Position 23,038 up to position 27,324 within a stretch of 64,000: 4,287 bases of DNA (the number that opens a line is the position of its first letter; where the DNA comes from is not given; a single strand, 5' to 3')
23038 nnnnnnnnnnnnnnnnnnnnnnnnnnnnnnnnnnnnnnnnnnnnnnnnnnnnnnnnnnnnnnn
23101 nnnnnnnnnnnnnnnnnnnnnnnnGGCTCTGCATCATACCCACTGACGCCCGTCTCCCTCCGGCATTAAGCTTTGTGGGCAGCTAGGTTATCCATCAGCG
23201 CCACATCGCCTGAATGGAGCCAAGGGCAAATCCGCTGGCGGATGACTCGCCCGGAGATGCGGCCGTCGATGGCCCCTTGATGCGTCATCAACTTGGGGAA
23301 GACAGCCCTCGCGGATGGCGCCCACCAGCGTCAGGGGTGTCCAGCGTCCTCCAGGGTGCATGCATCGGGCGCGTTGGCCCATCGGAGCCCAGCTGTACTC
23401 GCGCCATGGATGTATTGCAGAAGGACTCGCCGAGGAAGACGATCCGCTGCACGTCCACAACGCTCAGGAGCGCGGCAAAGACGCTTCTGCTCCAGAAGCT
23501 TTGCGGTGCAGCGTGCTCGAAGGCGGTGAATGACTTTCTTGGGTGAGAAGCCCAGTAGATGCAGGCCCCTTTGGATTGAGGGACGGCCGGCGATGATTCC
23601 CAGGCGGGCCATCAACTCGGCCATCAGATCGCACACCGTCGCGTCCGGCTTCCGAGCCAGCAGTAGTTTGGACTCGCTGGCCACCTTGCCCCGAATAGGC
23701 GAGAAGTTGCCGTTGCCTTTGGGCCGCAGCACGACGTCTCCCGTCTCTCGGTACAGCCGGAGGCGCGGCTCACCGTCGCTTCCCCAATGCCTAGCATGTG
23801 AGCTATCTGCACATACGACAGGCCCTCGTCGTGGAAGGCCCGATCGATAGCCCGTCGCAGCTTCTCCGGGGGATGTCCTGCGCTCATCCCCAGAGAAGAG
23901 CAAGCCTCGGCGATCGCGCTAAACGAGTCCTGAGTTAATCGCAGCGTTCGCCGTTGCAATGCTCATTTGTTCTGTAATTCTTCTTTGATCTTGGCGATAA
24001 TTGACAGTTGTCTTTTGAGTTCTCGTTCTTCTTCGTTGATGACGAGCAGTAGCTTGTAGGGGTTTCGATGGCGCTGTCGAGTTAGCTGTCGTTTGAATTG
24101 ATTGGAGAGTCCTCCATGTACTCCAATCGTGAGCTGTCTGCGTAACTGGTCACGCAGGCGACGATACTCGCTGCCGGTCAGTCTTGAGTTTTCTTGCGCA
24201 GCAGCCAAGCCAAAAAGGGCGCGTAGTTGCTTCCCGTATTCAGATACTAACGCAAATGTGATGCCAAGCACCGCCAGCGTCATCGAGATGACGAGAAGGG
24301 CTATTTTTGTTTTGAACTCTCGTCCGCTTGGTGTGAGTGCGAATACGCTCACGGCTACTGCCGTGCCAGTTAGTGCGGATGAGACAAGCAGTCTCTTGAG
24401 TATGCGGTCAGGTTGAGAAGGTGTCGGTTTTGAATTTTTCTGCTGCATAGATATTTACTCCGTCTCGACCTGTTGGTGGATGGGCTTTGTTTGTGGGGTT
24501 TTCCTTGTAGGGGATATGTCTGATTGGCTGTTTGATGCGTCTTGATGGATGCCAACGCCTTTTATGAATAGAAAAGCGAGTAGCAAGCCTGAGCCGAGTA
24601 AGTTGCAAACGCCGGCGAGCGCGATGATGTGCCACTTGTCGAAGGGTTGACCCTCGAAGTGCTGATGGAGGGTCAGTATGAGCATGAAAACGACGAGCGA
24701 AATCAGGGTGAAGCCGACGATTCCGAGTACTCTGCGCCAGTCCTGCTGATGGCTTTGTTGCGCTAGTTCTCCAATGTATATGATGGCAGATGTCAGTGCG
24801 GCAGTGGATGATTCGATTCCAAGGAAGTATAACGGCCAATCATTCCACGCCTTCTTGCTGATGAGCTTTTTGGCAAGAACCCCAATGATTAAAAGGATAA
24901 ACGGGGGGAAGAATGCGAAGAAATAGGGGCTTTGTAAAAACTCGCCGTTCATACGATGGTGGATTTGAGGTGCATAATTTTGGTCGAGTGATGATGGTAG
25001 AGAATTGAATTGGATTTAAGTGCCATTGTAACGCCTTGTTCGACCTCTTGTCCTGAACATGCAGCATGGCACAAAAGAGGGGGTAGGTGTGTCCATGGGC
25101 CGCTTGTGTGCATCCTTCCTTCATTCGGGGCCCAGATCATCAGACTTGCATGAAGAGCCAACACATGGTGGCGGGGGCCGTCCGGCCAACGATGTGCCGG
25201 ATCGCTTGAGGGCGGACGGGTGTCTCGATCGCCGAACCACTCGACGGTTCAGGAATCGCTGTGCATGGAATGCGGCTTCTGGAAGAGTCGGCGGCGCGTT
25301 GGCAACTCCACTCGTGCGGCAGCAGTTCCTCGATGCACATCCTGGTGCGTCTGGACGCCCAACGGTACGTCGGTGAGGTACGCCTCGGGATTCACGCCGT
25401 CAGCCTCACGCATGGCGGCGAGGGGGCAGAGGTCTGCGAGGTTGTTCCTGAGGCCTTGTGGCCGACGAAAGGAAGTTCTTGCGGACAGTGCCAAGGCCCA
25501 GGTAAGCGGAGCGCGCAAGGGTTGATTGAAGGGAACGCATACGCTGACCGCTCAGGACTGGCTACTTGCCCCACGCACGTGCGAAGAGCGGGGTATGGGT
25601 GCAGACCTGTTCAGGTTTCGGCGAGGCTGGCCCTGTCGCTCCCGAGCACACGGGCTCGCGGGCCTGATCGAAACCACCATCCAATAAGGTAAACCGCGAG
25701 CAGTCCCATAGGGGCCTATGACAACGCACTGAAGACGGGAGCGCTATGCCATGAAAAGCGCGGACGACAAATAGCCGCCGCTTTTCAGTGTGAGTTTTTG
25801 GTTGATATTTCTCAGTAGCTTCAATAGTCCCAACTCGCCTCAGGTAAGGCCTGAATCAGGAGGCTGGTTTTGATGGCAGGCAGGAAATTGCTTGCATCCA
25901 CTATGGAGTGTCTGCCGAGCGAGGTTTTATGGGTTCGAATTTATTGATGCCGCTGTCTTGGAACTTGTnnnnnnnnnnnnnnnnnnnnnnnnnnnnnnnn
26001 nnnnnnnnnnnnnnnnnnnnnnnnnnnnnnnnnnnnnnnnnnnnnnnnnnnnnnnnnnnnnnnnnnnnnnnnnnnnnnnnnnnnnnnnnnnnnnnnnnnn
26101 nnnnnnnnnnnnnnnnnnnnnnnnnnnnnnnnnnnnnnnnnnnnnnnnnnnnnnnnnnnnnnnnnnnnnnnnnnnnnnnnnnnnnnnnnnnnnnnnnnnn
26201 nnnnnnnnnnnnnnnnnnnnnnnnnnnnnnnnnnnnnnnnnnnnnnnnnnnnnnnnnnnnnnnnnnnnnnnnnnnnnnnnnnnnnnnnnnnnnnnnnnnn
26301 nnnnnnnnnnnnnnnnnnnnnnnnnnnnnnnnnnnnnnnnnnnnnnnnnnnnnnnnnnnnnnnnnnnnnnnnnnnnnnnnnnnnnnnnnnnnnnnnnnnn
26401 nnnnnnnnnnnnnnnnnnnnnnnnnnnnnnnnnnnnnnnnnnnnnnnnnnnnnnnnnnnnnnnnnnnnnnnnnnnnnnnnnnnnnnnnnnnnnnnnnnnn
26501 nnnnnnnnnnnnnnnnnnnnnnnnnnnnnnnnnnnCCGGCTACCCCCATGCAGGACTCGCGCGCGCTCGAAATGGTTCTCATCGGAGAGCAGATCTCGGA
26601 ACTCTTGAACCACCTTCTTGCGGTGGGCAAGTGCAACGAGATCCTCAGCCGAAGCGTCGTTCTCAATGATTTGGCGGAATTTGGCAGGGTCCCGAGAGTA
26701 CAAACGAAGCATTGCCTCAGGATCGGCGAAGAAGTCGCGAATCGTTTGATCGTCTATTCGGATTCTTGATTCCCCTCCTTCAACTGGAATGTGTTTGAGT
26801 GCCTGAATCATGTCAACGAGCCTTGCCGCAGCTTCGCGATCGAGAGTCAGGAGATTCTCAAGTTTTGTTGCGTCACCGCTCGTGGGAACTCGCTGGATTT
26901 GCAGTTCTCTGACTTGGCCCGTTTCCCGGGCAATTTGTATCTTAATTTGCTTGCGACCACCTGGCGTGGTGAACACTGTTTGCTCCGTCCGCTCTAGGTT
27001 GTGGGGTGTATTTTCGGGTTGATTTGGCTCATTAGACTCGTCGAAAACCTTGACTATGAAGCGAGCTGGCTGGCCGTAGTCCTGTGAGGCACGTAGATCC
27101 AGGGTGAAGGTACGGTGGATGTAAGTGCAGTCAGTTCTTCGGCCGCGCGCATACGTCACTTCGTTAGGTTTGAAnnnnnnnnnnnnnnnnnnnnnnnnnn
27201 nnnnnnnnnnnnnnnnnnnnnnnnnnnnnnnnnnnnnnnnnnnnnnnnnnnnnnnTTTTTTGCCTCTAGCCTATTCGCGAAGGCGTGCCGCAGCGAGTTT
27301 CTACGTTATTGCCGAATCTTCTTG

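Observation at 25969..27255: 428-aa protein with a Shedu-like (DUF4263) PD-(D/E)xK nuclease core and an unrelated N-terminal half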

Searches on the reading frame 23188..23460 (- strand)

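Call 57: search_protein_families(library=pfam, proteins=[window:23188-23460:-], max_evalue=10)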
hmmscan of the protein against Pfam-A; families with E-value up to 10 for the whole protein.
window:23188-23460:- (90 aa): 1 family
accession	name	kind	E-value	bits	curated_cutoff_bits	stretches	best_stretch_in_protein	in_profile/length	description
PF13358.12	DDE_3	-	0.0083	16.4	28.6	1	16-51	12-46/146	DDE superfamily endonuclease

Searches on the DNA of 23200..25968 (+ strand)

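Call 56: search_dna_similar(query=window:23200-25968:+, collection=plasmids, mode=distant, max_rows=10)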
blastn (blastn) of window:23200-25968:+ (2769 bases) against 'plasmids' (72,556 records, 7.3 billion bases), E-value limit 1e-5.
No match.

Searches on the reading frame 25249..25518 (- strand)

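Call 7: search_protein_families(library=pfam, proteins=[window:25249-25518:-], max_evalue=0.01)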
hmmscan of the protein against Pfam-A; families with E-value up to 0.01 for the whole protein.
window:25249-25518:- (89 aa): 0 families

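Call 32: search_protein_families(library=padloc, proteins=[window:25249-25518:-], max_evalue=0.01)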
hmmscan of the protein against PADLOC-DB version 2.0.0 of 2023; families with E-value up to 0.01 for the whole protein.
window:25249-25518:- (89 aa): 0 families

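Call 42: search_protein_families(library=phrogs, proteins=[window:25249-25518:-], max_evalue=0.01)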
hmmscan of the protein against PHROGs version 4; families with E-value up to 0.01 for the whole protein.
window:25249-25518:- (89 aa): 0 families

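Call 57: search_protein_families(library=pfam, proteins=[window:25249-25518:-], max_evalue=10)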
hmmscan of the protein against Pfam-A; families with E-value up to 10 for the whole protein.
window:25249-25518:- (89 aa): 1 family
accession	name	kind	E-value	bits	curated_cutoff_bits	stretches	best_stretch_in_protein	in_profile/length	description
PF13817.11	DDE_Tnp_IS66_C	-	0.048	14.3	30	1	39-51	8-20/39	IS66 C-terminal element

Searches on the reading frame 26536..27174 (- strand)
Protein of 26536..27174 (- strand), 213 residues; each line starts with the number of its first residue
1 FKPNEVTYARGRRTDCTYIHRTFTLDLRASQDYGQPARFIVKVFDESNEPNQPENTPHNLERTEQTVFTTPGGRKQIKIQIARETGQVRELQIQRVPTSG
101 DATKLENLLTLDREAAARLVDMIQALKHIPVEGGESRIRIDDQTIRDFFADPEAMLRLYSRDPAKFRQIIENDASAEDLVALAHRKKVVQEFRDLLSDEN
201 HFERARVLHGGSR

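Call 39: search_solved_structures(query=A2, max_evalue=10)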
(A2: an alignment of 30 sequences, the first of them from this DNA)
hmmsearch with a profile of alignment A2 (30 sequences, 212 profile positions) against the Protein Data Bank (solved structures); distinct sequences matched with E-value up to 10: 3.
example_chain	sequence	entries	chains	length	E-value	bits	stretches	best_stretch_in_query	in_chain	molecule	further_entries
2djv_A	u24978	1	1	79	1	11.8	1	79-114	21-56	Methionyl-tRNA synthetase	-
7e77_A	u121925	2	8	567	1.4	11.4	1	107-165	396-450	Glucose-6-phosphate isomerase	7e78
1nn7_A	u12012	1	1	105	1.4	11.4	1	145-169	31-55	potassium channel Kv4.2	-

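Call 50: predict_structure(alignment_id=A2)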
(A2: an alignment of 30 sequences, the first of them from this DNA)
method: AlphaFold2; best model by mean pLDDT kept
length: 213 residues; sequences in the alignment: 30
mean_pLDDT: 56.6   pTM: 0.35
mean pLDDT of the five models: 56.6, 55.7, 53.5, 48.0, 47.1
residues with pLDDT >= 90: 0; 70-90: 27; 50-70: 123; < 50: 63
segments of 3 or more residues with pLDDT < 50: 13-20, 39-57, 70-73, 132-140, 171-185
pLDDT, mean of each block of 10 residues (from residue 1): 52 46 70 61 37 44 55 55 65 63 64 64 54 46 53 56 54 44 51 73 80 57
secondary structure, 60 per line:
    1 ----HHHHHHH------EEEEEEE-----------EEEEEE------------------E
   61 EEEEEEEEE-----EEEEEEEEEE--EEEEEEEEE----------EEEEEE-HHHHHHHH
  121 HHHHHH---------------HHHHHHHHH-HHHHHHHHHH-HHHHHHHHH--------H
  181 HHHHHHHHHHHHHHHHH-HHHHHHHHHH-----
elements in order: H5-11 E18-24 E36-41 E60-69 E75-84 E87-95 E106-111 H113-126 H142-150 H152-161 H163-171 H180-197 H199-208

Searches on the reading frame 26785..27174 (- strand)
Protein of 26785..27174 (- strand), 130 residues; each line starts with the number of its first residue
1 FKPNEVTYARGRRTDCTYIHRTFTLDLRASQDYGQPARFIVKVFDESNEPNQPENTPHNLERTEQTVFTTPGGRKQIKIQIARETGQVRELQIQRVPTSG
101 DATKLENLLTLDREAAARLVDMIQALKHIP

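Call 61: search_protein_representatives(alignment_id=A3)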
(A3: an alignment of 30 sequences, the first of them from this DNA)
Query: 30 sequences, 129 profile positions. Proteins with E-value up to 0.001 (for the whole library): 159; up to 1e-10: 98; up to 1e-30: 20. The best 150 are listed.
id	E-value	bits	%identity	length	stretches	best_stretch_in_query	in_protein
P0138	7.2e-53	194.0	-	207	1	3-129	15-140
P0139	1.5e-51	189.7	-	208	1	2-129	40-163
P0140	2.7e-50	185.7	-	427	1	2-129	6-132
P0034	3.4e-50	185.3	-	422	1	2-129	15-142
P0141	5.5e-50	184.7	-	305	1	2-129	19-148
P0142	2.0e-47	176.4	-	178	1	3-129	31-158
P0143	2.5e-45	169.6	-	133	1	2-123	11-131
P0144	1.2e-44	167.4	-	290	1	3-129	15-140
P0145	1.8e-44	166.9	-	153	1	3-125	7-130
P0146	2.5e-43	163.1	-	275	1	3-129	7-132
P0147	7.6e-42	158.3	-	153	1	2-128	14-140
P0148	3.2e-34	133.7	-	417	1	2-129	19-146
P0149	1.2e-33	131.8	-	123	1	3-117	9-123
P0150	1.5e-33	131.5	-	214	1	2-129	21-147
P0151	1.8e-33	131.3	-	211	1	25-129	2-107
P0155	1.7e-31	124.9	-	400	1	3-128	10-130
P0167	1.8e-25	105.4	-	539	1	3-92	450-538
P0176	2.7e-22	95.1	-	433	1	3-128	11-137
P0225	1.3e-12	63.8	-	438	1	2-129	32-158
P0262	3.0e-06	43.2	-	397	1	4-126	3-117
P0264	3.3e-06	43.1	-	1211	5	19-91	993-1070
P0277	6.2e-05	39.0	-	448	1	5-129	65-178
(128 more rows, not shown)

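Call 62: search_protein_families(library=pfam, proteins=[P0264, P0167, P0140, P0155, P0176, P0225, P0277, P0262, P0138, P0141], max_evalue=0.001)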
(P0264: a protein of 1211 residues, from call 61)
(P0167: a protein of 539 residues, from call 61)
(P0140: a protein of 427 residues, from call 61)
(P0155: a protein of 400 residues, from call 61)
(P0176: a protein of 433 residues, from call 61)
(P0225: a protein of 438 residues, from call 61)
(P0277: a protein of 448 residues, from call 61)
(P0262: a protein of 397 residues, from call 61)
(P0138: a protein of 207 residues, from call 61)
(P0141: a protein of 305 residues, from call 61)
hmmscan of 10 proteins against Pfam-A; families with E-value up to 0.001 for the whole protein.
P0264 (1211 aa): 5 families
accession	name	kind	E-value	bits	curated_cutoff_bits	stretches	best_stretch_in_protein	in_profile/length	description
PF02368.24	Big_2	-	8.3e-20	71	22.8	0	1126-1195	2-66/79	Bacterial Ig-like domain (group 2)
PF06280.18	fn3_5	-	5.7e-15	56.4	27.6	0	1094-1157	18-85/112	Fn3-like domain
PF17753.7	Ig_mannosidase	-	1e-12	48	22.6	0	946-983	38-74/81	Ig-fold domain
PF18368.7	Ig_GlcNase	-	5.2e-11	43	26.3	0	820-883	28-92/105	Exo-beta-D-glucosaminidase Ig-fold domain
PF20605.4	Antitox_RHH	-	1.3e-10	41.7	27.2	0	866-886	12-32/50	Antitoxin-like ribbon-helix-helix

P0167 (539 aa): 0 families

P0140 (427 aa): 1 family
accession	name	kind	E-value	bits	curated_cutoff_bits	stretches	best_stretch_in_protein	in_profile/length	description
PF14082.12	SduA_C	-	3.4e-21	76.5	27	1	260-392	31-159/159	Shedu protein SduA, C-terminal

P0155 (400 aa): 1 family
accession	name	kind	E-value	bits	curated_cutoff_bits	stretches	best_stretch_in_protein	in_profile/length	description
PF14082.12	SduA_C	-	3.7e-29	102.4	27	1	212-388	3-159/159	Shedu protein SduA, C-terminal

P0176 (433 aa): 1 family
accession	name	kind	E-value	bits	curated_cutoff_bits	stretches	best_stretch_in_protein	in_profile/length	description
PF14082.12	SduA_C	-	1.3e-32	113.6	27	1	221-397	3-158/159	Shedu protein SduA, C-terminal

P0225 (438 aa): 1 family
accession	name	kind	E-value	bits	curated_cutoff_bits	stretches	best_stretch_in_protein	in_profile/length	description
PF14082.12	SduA_C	-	5.9e-30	105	27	1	241-420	3-159/159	Shedu protein SduA, C-terminal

P0277 (448 aa): 1 family
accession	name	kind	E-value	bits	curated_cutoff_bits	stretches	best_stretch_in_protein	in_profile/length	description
PF14082.12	SduA_C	-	8.1e-30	104.5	27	1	261-437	4-159/159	Shedu protein SduA, C-terminal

P0262 (397 aa): 1 family
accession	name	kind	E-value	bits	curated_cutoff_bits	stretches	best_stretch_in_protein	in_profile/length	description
PF14082.12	SduA_C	-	4.2e-30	105.4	27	1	203-379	3-159/159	Shedu protein SduA, C-terminal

P0138 (207 aa): 0 families

P0141 (305 aa): 1 family
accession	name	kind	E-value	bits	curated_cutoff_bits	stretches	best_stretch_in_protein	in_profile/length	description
PF14082.12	SduA_C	-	1.5e-08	35.4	27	1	231-304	2-57/159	Shedu protein SduA, C-terminal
